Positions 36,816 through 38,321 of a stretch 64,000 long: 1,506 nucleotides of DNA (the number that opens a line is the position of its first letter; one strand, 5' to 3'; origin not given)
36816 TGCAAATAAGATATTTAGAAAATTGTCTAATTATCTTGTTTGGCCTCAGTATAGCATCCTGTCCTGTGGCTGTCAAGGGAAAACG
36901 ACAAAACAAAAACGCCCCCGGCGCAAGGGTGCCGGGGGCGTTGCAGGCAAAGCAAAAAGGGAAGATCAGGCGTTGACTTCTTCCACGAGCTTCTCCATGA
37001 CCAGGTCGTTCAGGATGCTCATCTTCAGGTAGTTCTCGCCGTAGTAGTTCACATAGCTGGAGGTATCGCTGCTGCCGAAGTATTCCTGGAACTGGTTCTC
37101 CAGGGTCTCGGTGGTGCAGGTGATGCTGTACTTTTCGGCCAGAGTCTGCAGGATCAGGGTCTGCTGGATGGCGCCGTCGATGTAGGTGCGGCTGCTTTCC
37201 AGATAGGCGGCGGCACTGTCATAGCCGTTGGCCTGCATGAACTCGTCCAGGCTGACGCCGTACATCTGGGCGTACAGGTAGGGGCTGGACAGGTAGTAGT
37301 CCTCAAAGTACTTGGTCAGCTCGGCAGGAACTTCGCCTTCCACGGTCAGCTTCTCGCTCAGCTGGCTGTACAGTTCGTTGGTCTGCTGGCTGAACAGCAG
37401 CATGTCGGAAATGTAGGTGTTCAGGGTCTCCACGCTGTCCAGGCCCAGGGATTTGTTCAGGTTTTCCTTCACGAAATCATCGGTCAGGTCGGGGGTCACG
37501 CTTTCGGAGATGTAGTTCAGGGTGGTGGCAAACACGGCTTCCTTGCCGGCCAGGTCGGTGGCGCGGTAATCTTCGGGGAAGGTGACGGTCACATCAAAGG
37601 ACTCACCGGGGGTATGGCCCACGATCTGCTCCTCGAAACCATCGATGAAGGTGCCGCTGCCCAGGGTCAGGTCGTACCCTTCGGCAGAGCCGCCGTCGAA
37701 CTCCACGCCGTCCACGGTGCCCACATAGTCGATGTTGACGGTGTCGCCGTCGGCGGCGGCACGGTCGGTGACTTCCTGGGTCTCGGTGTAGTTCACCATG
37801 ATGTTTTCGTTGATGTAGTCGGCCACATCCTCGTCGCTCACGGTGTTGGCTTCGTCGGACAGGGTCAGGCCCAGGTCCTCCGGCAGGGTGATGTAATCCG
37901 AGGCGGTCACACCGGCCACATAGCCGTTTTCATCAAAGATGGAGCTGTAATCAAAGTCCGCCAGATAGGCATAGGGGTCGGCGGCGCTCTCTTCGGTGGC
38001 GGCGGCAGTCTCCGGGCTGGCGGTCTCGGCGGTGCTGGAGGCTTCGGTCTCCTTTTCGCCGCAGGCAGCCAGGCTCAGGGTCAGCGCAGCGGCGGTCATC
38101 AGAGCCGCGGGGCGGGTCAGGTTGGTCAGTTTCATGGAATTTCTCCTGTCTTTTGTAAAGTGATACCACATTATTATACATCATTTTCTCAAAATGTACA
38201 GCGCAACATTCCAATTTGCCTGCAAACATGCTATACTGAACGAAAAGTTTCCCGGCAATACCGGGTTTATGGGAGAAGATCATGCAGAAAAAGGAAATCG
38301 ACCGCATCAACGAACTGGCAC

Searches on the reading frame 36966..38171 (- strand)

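Call 19: search_protein_families(library=ncbifam, proteins=[window:36966-38171:-], max_evalue=1e-10)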
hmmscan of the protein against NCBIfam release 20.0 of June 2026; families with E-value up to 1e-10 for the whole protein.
window:36966-38171:- (401 aa): 1 family
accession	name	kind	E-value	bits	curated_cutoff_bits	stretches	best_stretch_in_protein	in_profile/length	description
TIGR00115.1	tig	equivalog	1.9e-53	181.8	180.2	1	85-396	96-406/410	trigger factor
